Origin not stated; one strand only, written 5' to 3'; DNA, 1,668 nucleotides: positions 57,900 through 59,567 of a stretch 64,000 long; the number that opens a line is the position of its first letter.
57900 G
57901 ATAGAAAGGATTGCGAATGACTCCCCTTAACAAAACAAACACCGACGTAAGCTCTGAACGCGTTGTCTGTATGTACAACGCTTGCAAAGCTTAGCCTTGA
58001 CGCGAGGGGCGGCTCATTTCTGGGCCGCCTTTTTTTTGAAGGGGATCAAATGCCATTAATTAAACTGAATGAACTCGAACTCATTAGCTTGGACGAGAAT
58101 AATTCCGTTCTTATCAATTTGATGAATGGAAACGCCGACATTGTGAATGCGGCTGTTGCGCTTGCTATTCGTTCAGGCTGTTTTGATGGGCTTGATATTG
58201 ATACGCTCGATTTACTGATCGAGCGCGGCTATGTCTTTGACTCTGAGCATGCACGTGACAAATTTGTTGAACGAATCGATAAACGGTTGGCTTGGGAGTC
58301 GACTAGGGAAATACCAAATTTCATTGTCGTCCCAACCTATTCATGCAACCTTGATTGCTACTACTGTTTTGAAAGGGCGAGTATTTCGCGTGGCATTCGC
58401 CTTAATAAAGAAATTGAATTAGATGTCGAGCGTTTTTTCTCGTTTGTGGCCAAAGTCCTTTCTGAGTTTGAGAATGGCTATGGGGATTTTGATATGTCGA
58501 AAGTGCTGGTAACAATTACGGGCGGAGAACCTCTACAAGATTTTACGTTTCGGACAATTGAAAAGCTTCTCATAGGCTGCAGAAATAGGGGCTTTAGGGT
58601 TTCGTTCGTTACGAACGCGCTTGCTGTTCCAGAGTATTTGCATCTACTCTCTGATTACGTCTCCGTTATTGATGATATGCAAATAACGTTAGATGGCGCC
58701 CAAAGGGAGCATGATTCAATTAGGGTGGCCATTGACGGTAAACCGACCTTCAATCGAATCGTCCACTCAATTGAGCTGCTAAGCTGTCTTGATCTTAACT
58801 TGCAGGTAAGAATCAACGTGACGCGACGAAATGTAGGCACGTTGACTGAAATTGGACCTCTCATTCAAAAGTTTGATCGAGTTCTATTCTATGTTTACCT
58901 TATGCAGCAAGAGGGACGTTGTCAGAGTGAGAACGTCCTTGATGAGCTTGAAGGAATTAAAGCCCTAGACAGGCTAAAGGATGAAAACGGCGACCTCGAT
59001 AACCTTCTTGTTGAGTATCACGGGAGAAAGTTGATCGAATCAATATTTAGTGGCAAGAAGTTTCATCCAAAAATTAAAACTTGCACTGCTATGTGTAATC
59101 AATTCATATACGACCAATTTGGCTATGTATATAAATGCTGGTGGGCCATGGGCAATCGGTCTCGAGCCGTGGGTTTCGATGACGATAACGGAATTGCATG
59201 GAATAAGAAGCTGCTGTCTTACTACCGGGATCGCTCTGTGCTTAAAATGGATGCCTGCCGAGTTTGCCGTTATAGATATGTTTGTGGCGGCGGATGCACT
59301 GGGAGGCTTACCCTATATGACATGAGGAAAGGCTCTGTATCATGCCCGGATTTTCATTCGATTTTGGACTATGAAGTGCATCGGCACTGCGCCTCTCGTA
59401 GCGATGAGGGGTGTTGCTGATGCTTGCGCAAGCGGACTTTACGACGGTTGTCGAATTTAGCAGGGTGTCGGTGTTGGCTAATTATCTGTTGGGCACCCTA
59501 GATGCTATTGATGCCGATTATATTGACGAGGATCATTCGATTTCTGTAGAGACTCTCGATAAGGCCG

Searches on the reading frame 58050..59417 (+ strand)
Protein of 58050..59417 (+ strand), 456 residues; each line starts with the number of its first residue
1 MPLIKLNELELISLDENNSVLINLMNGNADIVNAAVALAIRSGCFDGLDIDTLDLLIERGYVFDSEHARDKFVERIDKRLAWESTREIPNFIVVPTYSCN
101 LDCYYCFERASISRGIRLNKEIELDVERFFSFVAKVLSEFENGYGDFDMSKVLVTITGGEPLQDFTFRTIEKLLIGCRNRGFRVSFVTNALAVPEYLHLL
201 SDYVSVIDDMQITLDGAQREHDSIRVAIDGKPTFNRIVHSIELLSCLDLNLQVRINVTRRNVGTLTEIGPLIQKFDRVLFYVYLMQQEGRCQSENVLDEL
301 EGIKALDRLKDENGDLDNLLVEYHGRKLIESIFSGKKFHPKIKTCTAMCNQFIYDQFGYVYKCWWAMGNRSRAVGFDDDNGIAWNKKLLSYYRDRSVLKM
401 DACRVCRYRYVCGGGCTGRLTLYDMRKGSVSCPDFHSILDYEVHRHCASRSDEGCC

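Call 8: search_protein_families(library=ncbifam, proteins=[window:58050-59417:+], max_evalue=0.1)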
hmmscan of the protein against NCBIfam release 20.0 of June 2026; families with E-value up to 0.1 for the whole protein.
window:58050-59417:+ (456 aa): 62 families (the best 25 are shown)
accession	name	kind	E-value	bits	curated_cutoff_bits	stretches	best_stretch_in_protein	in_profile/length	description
NF038107.1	rSAM_NF038107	equivalog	8.3e-36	123.7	600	1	11-445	9-429/444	Cys-every-fifth radical SAM/SPASM peptide maturase CefB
TIGR04463.1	rSAM_vs_C_rich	equivalog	1.6e-24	86.5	525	1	52-433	47-414/438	TIGR04463 family radical SAM/SPASM RiPP maturase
NF041298.1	rSAM_mat_DynA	equivalog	4.2e-21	75.3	450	1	92-450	4-352/356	dynobactin maturation radical SAM/SPASM protein DynA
TIGR04334.1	rSAM_Clo7bot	equivalog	4.9e-20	71.6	600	1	89-417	90-406/440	radical SAM/SPASM domain Clo7bot peptide maturase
TIGR04280.1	geopep_mat_rSAM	hypoth_equivalog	5.3e-19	68.5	400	2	20-261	20-246/428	geopeptide radical SAM maturase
TIGR04053.2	TIGR04053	equivalog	1.1e-17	64.4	395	1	96-306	15-207/366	TIGR04053 family radical SAM/SPASM domain-containing protein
NF047865.1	rSAM_PapB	equivalog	3.3e-17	62.7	340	1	96-417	10-317/330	PapB family radical SAM/SPASM ranthipeptide maturase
NF052473.1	rSAM_FlmE_OhkG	exception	6.7e-16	58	500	1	13-267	11-271/481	FlmE/OhkG family radical SAM/SPASM peptide maturase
TIGR03962.1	mycofact_rSAM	equivalog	1e-15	57.8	265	1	96-417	19-314/339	mycofactocin radical SAM maturase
TIGR03942.1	sulfatase_rSAM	equivalog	3.1e-15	56.1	349.45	1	96-419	8-327/363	anaerobic sulfatase maturase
NF040492.1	not_ScfB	exception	1.4e-14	53.9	855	1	87-418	93-417/450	ScfB-related radical SAM/SPASM orphan maturase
TIGR04163.1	rSAM_cobopep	equivalog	1.2e-13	50.7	375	1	64-418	42-389/428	peptide-modifying radical SAM enzyme CbpB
TIGR04136.1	rSAM_FibroRumin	equivalog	1.3e-13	50.6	400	1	62-417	67-419/458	FibroRumin system radical SAM peptide maturase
TIGR04545.1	rSAM_ahbD_hemeb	equivalog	3.7e-13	49.6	500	1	96-293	7-185/339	heme b synthase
TIGR04133.1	rSAM_w_lipo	hypoth_equivalog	1.4e-12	47.2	425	1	92-415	27-331/350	TIGR04133 family radical SAM/SPASM protein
TIGR04085.1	rSAM_more_4Fe4S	domain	1.7e-10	41.2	27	1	345-421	1-79/93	SPASM domain-containing protein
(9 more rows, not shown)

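Call 9: search_protein_families(library=pfam, proteins=[window:58050-59417:+], max_evalue=0.1)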
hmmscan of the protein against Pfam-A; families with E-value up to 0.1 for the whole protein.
window:58050-59417:+ (456 aa): 2 families
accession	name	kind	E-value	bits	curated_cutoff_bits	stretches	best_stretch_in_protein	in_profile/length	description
PF04055.27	Radical_SAM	-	4.1e-13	50.3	29.5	1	93-245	1-137/166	Radical SAM superfamily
PF19906.4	CGDB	-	0.054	13.8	27.6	0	203-232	36-65/112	C-glycoside deglycosidase beta subunit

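Call 10: find_homologous_proteins(query=window:58050-59417:+, max_evalue=1e-10)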
Query window:58050-59417:+ (456 aa): 65 proteins with E <= 1e-10 among 6418 candidates.
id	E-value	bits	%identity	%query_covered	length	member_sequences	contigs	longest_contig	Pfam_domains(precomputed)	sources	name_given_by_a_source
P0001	0.0e+0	1047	100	100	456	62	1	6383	PF04055.28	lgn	-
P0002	4.7e-254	861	87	95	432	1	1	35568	PF04055.28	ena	-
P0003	1.2e-234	797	76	100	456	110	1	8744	PF04055.28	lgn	-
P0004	6.4e-232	788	74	100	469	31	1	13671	PF04055.28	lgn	-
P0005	2.5e-154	533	54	97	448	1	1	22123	PF04055.28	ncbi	-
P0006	6.4e-146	505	52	97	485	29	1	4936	PF04055.28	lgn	-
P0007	1.7e-114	401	43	96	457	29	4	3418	PF04055.28,PF13353.12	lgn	-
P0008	1.1e-113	399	41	100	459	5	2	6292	PF04055.28,PF13353.12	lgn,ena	-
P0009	1.2e-113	399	41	96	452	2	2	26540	PF04055.28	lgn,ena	-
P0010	1.3e-110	389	43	95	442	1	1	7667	PF04055.28,PF13353.12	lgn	-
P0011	4.0e-110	387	43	94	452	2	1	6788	PF04055.28,PF13353.12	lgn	-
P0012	8.8e-110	386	41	96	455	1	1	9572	PF04055.28,PF13353.12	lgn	-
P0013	1.1e-104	369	42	96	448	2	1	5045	PF04055.28,PF13353.12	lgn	-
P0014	1.3e-104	369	40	97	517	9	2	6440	PF04055.28,PF13353.12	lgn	-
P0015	5.2e-102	360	40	96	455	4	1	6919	PF04055.28,PF13353.12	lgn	-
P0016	1.2e-101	359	41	97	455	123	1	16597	PF04055.28,PF13353.12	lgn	-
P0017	2.9e-101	358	39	95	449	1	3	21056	PF04055.28,PF13353.12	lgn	-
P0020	2.4e-99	351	39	96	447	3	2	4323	PF04055.28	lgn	-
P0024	5.3e-62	228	30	96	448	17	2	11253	PF04055.28,PF13353.12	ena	-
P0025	2.5e-55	206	31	91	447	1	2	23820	PF04055.28,PF13353.12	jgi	-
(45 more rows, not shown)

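Call 13: find_related_loci(query=A1, collection=genome_contigs, flank=6000)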
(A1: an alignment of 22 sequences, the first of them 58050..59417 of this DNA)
Query A1 (456 aa) in genome_contigs; peptide patterns used: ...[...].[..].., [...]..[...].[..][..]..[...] (x = any residue, [..] = any of these).
600 stretches matched a pattern (row limit reached: there are more); 252 encode a relative of the query (tblastn E <= 1e-3); the best 80 are kept; 80 distinct loci.
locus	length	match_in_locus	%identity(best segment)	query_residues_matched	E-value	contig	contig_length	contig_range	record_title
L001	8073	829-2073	28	1-418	8e-54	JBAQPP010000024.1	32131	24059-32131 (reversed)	MAG: Candidatus Absconditicoccaceae bacterium isolate MFD12001_ilm_asm_bin15 k127_53669, whole genome shotgun sequence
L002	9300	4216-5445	24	2-411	5e-25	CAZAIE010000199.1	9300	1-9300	MAG TPA_asm: uncultured Myxococcaceae bacterium isolate binchicken_co269_54 genome assembly, contig: NODE_7639_length_93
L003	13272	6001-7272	24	16-445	7e-16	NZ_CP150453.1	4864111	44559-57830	Chromobacterium sp. CV08 chromosome, complete genome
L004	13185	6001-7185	23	33-439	5e-15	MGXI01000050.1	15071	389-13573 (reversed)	MAG: Gammaproteobacteria bacterium GWF2_41_13 gwf2_scaffold_4706, whole genome shotgun sequence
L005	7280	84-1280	23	10-419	3e-13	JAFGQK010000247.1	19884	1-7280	MAG: Spirochaetales bacterium isolate Zod_Metabat.749 k87_8599682, whole genome shotgun sequence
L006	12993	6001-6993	22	96-437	1e-12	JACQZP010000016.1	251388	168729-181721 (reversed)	MAG: Acetobacterium woodii isolate NC_groundwater_1570_Pr3_B-0.1um_42_151 SR-2_scaffold_141_1198532, whole genome shotgu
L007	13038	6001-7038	23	47-416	9e-13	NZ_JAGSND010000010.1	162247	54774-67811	Sinanaerobacter chloroacetimidivorans strain BAD-6 LB-6_scaffold10, whole genome shotgun sequence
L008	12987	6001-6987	24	84-416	1e-12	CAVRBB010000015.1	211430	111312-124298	MAG: Bryobacterales bacterium isolate MFD04944.bin.2.53 genome assembly, contig: contig_58098, whole genome shotgun sequ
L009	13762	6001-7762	25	81-375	1e-13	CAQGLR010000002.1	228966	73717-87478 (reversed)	MAG TPA_asm: uncultured Lachnospiraceae bacterium isolate MGBC125166 genome assembly, contig: MGBC125166.2, whole genome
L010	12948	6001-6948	23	96-418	2e-12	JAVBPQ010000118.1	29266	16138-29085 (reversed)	MAG: Clostridiaceae bacterium isolate EPI_MAG_00143 c_000000491471, whole genome shotgun sequence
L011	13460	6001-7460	27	90-363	2e-12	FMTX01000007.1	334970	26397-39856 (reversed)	Lachnospiraceae bacterium YSD2013 genome assembly, contig: IE16DRAFT_scaffold00002.2, whole genome shotgun sequence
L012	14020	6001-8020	23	77-416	4e-12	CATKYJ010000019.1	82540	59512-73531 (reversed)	MAG TPA_asm: uncultured Acetatifactor sp. isolate MGG03606_1680015490 genome assembly, contig: ERR2844015_976, whole gen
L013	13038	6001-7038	26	92-441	7e-12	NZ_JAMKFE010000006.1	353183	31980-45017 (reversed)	Caldimonas mangrovi strain S2-27 Scaffold6, whole genome shotgun sequence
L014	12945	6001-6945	21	96-416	7e-12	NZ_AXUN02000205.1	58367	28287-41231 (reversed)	Youngiibacter fragilis 232.1 contig_66, whole genome shotgun sequence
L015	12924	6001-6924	23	96-417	6e-12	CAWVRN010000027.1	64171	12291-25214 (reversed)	MAG TPA_asm: uncultured Bdellovibrio sp. isolate ERR3589585_binner123_56 genome assembly, contig: ERZ7462356.164, whole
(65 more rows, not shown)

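Call 14: find_encoding_contigs(protein=P0002, flank=6000, max_places=2)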
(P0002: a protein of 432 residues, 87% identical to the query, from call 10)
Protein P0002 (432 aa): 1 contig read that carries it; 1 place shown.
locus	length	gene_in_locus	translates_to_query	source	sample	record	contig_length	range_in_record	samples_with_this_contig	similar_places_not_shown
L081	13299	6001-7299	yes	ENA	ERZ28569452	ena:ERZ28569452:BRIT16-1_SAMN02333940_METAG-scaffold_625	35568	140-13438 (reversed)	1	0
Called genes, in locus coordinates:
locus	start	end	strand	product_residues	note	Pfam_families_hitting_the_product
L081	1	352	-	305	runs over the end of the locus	PF00781:DAGK_cat, PF19279:YegS_C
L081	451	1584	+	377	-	PF01612:DNA_pol_A_exo1, PF00570:HRDC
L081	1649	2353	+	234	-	PF04298:Zn_peptidase_2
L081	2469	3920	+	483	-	PF13742:tRNA_anti_2, PF01336:tRNA_anti-codon, PF02601:Exonuc_VII_L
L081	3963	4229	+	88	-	PF02609:Exonuc_VII_S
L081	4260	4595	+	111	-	PF11969:DcpS_C, PF01230:HIT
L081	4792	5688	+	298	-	PF00126:HTH_1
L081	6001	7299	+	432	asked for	PF04055:Radical_SAM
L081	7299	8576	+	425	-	PF04055:Radical_SAM, PF13353:Fer4_12 (weak)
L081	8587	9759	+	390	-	PF07690:MFS_1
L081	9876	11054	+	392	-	PF00871:Acetate_kinase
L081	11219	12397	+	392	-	PF00871:Acetate_kinase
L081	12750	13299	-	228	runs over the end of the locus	?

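Call 15: find_encoding_contigs(protein=P0003, flank=6000, max_places=2)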
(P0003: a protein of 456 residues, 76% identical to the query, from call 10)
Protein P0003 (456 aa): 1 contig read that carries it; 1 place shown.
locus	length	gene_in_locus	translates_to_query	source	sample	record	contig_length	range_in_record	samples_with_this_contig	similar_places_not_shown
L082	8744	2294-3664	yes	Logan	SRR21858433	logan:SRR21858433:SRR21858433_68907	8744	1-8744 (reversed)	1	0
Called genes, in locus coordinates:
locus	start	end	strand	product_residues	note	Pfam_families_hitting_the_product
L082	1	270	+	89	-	?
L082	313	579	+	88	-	PF02609:Exonuc_VII_S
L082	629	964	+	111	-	PF11969:DcpS_C, PF01230:HIT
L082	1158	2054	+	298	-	PF00126:HTH_1, PF03466:LysR_substrate (weak)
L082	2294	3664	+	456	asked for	PF04055:Radical_SAM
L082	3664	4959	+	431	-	PF13353:Fer4_12 (weak), PF04055:Radical_SAM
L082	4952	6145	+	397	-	PF07690:MFS_1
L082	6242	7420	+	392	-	PF00871:Acetate_kinase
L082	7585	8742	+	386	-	?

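Call 16: find_encoding_contigs(protein=P0004, flank=6000, max_places=2)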
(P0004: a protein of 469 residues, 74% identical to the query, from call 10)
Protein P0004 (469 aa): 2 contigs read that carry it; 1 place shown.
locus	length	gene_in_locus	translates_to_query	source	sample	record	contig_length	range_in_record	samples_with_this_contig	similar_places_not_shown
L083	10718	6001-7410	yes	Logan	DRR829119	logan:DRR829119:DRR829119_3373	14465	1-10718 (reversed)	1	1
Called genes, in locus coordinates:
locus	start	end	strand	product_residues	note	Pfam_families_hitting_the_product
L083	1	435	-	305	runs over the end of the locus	PF00781:DAGK_cat, PF19279:YegS_C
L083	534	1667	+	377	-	PF01612:DNA_pol_A_exo1, PF00570:HRDC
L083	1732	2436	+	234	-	PF04298:Zn_peptidase_2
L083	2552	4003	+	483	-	PF13742:tRNA_anti_2, PF01336:tRNA_anti-codon, PF02601:Exonuc_VII_L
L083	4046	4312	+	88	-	PF02609:Exonuc_VII_S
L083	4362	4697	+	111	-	PF11969:DcpS_C, PF01230:HIT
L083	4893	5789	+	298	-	PF00126:HTH_1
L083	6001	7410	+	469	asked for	PF04055:Radical_SAM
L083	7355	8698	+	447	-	PF04055:Radical_SAM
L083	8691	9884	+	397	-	PF07690:MFS_1, PF12832:MFS_1_like (weak)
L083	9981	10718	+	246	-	?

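Call 17: find_encoding_contigs(protein=P0005, flank=6000, max_places=2)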
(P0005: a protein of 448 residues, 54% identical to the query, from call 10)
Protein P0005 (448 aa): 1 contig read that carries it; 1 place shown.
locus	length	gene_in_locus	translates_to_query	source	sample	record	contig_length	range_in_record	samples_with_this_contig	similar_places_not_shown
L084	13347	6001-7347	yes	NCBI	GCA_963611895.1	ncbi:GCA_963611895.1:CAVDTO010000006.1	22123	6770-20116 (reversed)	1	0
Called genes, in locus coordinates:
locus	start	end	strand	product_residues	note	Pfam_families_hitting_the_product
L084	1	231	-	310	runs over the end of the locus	PF00781:DAGK_cat, PF01513:NAD_kinase (weak), PF19279:YegS_C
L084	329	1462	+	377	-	PF01612:DNA_pol_A_exo1, PF00570:HRDC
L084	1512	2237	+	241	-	PF04298:Zn_peptidase_2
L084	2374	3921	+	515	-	PF13742:tRNA_anti_2, PF01336:tRNA_anti-codon, PF02601:Exonuc_VII_L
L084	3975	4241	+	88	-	PF02609:Exonuc_VII_S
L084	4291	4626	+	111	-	PF11969:DcpS_C, PF01230:HIT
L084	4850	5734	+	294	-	PF00126:HTH_1, PF03466:LysR_substrate (faint)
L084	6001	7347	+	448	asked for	PF04055:Radical_SAM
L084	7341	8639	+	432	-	PF04055:Radical_SAM, PF13353:Fer4_12 (weak)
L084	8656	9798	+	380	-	PF07690:MFS_1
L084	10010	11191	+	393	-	PF00871:Acetate_kinase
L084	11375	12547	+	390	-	PF00871:Acetate_kinase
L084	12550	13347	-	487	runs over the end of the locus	PF00654:Voltage_CLC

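Call 22: find_encoding_contigs(protein=P0006, flank=6000, max_places=2)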
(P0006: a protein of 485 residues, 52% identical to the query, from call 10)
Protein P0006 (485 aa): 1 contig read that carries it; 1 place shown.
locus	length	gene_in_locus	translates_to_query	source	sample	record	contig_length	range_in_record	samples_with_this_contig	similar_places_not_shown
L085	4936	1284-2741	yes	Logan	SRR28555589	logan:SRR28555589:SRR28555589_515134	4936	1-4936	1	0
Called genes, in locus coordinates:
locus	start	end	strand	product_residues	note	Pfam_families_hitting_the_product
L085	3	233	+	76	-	?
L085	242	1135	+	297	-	PF00126:HTH_1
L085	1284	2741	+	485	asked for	PF04055:Radical_SAM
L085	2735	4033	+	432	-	PF04055:Radical_SAM, PF13353:Fer4_12 (weak)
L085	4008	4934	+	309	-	?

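Call 23: find_encoding_contigs(protein=P0009, flank=6000, max_places=2)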
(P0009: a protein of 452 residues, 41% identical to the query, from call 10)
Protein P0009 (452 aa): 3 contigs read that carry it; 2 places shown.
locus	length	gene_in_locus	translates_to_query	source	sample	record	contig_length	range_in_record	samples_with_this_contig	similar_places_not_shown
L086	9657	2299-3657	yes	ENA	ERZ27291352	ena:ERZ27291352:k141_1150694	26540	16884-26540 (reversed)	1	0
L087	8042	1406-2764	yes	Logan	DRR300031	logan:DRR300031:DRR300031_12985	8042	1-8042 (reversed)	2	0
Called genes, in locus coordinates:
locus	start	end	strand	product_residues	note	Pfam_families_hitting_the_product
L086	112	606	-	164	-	-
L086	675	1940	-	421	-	PF04055:Radical_SAM, PF13353:Fer4_12, PF13186:SPASM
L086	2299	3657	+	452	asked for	PF04055:Radical_SAM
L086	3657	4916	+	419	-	PF04055:Radical_SAM, PF13353:Fer4_12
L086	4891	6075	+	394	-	PF07690:MFS_1, PF12832:MFS_1_like, PF07690:MFS_1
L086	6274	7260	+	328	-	PF00005:ABC_tran, PF13304:AAA_21 (weak)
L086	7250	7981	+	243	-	-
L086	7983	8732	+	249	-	PF01061:ABC2_membrane, PF12698:ABC2_membrane_3 (weak)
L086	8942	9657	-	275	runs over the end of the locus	PF08282:Hydrolase_3, PF00702:Hydrolase, PF05116:S6PP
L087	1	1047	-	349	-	?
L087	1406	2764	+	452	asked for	PF04055:Radical_SAM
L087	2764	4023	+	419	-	PF04055:Radical_SAM, PF13353:Fer4_12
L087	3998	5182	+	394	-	PF07690:MFS_1, PF12832:MFS_1_like, PF07690:MFS_1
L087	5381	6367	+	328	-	PF00005:ABC_tran, PF13304:AAA_21 (weak)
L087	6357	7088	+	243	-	-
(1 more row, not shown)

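Call 24: find_encoding_contigs(protein=P0016, flank=6000, max_places=2)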
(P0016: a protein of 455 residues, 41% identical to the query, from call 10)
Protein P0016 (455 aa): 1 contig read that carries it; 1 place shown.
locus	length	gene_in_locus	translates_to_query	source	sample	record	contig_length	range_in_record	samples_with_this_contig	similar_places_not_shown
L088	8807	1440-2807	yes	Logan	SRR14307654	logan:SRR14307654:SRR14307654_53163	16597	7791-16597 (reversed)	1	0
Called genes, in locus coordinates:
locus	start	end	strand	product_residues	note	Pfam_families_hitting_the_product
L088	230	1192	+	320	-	PF00126:HTH_1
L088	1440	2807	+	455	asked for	PF04055:Radical_SAM, PF13353:Fer4_12 (weak)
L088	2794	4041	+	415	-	PF04055:Radical_SAM, PF13353:Fer4_12 (weak)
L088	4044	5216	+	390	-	PF07690:MFS_1, PF12832:MFS_1_like (weak)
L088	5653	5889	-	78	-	PF13560:HTH_31, PF12844:HTH_19, PF01381:HTH_3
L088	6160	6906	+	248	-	-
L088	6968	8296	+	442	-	PF13306:LRR_5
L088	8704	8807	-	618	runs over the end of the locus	PF02534:T4SS-DNA_transf, PF10412:TrwB_AAD_bind, PF12696:TraG-D_C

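Call 25: find_encoding_contigs(protein=P0017, flank=6000, max_places=2)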
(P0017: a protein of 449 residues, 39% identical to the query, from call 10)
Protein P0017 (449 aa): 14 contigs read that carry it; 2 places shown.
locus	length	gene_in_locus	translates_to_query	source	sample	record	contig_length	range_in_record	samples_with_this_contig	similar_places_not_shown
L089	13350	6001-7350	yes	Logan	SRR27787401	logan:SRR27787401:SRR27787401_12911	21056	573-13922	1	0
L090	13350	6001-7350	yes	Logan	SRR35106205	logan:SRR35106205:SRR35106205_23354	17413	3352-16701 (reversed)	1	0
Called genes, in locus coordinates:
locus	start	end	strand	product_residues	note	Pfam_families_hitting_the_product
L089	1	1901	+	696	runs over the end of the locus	PF24898:GGDEF_GdpP, PF01368:DHH, PF02272:DHHA1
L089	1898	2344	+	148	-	PF01281:Ribosomal_L9_N, PF03948:Ribosomal_L9_C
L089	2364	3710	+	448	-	PF00772:DnaB, PF03796:DnaB_C, PF13481:AAA_25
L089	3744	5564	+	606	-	-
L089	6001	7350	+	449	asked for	PF04055:Radical_SAM, PF13353:Fer4_12 (weak)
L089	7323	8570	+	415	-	PF04055:Radical_SAM, PF13353:Fer4_12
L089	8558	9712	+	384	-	PF07690:MFS_1, PF12832:MFS_1_like (weak), PF07690:MFS_1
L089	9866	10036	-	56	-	PF00037:Fer4, PF12837:Fer4_6 (weak), PF13237:Fer4_10 (weak), PF14697:Fer4_21 (weak), PF12838:Fer4_7, PF13187:Fer4_9, PF12837:Fer4_6 (weak), PF00037:Fer4, +5 more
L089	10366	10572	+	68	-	PF08984:DUF1858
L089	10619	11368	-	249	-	PF05389:MecA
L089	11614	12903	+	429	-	PF07714:PK_Tyr_Ser-Thr, PF00069:Pkinase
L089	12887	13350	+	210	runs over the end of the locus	-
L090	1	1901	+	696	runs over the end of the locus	PF24898:GGDEF_GdpP, PF01368:DHH, PF02272:DHHA1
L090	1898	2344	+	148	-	PF01281:Ribosomal_L9_N, PF03948:Ribosomal_L9_C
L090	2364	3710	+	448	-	PF00772:DnaB, PF03796:DnaB_C, PF13481:AAA_25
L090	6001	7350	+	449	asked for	PF04055:Radical_SAM, PF13353:Fer4_12 (weak)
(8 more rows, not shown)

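Call 27: list_cluster_members(proteins=[window:57917-57991:+, window:58050-59417:+, window:59411-60703:+, window:60708-61898:+, window:56907-57803:+, window:61998-63173:+, window:53749-54450:+, window:51535-52449:-])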
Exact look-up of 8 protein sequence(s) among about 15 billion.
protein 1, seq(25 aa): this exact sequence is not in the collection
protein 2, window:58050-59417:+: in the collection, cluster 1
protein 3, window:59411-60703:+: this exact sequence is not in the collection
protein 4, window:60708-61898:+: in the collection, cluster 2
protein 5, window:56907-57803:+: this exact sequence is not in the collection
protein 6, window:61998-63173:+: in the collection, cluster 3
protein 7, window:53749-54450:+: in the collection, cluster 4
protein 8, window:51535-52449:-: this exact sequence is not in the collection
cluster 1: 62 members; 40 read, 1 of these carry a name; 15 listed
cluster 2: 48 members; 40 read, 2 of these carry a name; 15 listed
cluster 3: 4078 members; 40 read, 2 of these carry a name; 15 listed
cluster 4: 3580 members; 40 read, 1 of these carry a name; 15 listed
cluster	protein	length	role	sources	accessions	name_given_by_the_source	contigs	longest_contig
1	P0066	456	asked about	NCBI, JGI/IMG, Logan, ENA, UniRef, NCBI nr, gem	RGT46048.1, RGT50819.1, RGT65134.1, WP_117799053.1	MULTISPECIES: radical SAM protein [unclassified Collinsella] | radical SAM/SPASM domain-containing protein n=1 Tax=unclassified Collinsella ...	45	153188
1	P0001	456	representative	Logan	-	-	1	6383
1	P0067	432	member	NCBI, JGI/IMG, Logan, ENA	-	-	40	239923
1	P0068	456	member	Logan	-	-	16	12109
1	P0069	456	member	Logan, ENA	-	-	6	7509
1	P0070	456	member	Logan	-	-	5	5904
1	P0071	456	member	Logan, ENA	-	-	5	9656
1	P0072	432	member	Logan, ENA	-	-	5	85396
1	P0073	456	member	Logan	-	-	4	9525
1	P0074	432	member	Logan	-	-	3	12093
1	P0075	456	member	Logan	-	-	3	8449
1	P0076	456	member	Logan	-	-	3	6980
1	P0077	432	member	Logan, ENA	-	-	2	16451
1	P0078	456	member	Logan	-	-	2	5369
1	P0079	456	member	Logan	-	-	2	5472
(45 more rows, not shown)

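Call 30: find_related_loci(query=A1, collection=metagenome_contigs, flank=4500)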
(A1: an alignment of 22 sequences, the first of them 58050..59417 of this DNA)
Query A1 (456 aa) in metagenome_contigs; peptide patterns used: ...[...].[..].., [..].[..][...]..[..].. (x = any residue, [..] = any of these).
600 stretches matched a pattern (row limit reached: there are more); 219 encode a relative of the query (tblastn E <= 1e-3); the best 80 are kept; 80 distinct loci.
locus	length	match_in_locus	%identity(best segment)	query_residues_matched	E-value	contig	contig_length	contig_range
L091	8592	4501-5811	30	6-440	2e-67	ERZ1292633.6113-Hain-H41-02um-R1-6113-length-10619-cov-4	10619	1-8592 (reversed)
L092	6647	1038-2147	29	62-441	1e-37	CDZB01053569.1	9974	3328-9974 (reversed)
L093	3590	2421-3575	27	20-417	2e-35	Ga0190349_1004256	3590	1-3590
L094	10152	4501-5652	25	66-441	9e-33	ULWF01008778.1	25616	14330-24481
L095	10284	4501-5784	24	11-433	5e-28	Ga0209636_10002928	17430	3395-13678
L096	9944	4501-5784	24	11-433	5e-28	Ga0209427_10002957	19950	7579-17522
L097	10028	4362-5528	26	15-427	7e-24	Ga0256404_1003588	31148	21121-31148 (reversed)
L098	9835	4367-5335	26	92-438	4e-23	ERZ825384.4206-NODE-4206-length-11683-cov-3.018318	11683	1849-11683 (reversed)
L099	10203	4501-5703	25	4-418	5e-23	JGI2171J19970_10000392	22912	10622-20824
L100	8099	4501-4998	31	95-265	7e-21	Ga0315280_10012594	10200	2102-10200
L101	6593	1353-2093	28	14-275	9e-19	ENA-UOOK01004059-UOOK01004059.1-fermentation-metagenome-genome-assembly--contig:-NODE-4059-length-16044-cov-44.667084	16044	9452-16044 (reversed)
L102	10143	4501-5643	21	17-417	4e-18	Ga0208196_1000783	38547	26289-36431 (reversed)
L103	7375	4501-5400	24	96-431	3e-16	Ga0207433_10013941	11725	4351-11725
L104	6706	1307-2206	27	96-431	6e-16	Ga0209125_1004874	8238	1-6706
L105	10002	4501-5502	24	93-417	4e-14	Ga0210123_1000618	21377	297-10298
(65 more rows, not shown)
